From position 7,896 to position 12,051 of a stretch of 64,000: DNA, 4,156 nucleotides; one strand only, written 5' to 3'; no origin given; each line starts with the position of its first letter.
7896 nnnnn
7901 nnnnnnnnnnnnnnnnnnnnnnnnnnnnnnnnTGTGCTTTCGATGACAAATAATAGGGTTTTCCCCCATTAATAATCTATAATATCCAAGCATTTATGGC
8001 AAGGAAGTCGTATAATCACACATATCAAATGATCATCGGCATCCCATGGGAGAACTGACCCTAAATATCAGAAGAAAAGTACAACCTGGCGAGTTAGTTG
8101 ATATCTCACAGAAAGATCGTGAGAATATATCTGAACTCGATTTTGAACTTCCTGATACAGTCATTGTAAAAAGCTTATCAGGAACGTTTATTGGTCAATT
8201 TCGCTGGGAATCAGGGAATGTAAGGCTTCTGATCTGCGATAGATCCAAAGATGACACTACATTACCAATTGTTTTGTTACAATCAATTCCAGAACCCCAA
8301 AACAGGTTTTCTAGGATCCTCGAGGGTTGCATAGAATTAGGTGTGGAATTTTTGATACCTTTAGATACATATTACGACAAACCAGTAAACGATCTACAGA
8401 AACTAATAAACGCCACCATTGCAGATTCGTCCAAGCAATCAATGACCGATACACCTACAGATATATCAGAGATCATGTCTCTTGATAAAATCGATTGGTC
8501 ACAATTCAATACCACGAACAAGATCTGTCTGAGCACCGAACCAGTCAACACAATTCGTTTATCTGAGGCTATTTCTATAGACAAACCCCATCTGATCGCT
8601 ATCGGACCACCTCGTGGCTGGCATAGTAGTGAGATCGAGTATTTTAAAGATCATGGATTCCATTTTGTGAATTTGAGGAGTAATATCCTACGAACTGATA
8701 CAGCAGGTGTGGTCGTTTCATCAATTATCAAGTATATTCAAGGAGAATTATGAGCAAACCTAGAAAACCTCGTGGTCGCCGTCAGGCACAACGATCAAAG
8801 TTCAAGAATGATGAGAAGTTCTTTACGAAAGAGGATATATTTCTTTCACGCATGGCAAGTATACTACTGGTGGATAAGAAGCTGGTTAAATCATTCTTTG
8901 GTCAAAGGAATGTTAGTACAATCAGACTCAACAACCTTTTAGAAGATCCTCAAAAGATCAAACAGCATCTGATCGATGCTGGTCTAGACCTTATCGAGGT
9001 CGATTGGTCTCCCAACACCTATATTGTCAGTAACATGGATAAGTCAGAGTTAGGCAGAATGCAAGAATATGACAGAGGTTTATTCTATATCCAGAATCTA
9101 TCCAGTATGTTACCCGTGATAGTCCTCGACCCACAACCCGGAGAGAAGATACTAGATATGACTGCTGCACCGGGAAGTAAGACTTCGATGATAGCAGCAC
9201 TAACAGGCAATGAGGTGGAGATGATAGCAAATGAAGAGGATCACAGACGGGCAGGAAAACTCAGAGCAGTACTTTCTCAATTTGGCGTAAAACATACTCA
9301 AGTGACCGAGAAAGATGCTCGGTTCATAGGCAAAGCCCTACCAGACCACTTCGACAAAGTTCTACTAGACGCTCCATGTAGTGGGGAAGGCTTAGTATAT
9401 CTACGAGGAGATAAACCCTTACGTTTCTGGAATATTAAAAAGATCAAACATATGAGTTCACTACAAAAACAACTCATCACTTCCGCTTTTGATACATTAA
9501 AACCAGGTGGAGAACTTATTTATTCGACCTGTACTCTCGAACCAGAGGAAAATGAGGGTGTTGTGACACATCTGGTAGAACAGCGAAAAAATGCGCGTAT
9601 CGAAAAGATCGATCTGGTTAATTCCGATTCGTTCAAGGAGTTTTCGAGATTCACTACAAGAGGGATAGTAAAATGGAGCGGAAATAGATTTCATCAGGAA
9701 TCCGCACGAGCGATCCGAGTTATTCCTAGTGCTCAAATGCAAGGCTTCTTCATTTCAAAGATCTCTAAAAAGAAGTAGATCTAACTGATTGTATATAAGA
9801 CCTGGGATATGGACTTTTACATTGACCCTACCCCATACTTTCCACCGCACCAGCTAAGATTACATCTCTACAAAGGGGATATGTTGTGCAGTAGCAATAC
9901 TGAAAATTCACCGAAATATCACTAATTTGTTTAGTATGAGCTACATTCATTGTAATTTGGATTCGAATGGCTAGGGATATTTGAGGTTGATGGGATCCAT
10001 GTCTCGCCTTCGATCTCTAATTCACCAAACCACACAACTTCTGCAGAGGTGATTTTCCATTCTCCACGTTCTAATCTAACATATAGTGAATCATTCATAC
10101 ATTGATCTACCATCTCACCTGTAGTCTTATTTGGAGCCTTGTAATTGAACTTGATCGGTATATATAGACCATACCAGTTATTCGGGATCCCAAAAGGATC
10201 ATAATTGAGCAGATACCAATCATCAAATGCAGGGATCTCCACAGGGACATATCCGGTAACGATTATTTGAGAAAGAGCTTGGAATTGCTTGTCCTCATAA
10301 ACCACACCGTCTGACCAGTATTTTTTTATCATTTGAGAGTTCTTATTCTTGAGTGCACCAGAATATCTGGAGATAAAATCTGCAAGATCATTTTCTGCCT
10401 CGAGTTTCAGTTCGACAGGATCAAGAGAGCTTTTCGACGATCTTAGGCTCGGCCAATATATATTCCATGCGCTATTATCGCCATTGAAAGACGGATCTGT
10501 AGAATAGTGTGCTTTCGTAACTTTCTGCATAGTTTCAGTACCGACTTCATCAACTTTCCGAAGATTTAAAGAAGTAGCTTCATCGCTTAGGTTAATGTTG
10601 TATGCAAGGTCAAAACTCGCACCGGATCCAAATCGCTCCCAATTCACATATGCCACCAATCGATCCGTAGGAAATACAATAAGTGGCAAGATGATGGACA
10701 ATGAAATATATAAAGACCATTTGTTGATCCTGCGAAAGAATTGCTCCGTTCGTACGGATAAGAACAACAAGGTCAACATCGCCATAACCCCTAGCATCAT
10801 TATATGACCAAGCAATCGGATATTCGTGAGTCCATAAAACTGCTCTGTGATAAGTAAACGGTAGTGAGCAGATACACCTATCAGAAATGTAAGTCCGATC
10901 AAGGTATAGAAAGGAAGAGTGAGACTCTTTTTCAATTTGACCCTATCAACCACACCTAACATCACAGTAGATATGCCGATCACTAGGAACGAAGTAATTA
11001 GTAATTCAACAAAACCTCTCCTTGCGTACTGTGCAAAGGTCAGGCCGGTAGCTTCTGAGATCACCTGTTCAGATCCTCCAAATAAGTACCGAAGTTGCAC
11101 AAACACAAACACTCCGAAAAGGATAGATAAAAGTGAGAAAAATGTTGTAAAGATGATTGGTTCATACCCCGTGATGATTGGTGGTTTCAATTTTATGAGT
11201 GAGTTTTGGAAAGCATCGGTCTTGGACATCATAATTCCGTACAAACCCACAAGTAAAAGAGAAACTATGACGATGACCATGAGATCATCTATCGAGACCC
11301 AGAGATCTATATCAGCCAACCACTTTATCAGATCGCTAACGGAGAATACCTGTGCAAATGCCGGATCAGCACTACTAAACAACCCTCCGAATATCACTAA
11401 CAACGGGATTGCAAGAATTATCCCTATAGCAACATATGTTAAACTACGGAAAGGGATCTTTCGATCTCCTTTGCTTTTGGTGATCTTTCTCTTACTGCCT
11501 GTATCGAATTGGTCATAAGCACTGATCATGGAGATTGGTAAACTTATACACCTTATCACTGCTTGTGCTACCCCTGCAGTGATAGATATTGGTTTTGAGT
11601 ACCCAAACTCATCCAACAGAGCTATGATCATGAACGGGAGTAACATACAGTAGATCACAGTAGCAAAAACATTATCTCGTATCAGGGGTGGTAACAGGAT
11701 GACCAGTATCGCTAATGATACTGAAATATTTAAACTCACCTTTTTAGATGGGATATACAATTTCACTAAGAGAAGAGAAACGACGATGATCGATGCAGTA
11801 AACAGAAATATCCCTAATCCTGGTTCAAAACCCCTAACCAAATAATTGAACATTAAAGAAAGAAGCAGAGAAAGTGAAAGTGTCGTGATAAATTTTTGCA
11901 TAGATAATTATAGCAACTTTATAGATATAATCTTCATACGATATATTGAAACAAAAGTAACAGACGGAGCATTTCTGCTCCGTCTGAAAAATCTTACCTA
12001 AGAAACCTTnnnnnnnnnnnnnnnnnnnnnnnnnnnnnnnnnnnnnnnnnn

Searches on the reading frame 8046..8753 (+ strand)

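Call 8: search_protein_families(library=pfam, proteins=[window:8046-8753:+], max_evalue=0.01)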
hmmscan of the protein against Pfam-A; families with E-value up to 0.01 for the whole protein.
window:8046-8753:+ (235 aa): 1 family
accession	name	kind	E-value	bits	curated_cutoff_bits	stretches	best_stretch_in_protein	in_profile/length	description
PF04452.19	Methyltrans_RNA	-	1.6e-23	83.6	23.9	1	72-228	4-164/165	RNA methyltransferase domain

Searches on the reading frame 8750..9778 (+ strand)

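Call 8: search_protein_families(library=pfam, proteins=[window:8750-9778:+], max_evalue=0.01)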
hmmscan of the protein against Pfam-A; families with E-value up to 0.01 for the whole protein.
window:8750-9778:+ (342 aa): 3 families
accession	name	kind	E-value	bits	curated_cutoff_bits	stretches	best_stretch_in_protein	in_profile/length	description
PF01189.24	Methyltr_RsmB-F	-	1.8e-47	162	27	1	124-338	2-198/199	16S rRNA methyltransferase RsmB/F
PF17125.10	Methyltr_RsmF_N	-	2.2e-06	28.4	34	1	31-116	5-85/86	N-terminal domain of 16S rRNA methyltransferase RsmF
PF13847.12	Methyltransf_31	-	0.0027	17.9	27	1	130-268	3-114/145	Methyltransferase domain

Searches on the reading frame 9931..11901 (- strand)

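Call 8: search_protein_families(library=pfam, proteins=[window:9931-11901:-], max_evalue=0.01)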
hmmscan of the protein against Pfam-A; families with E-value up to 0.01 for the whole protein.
window:9931-11901:- (656 aa): 1 family
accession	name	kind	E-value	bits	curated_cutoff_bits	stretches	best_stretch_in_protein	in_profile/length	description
PF13687.11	DUF4153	-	1.6e-48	166.2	27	1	64-443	3-367/373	Domain of unknown function (DUF4153)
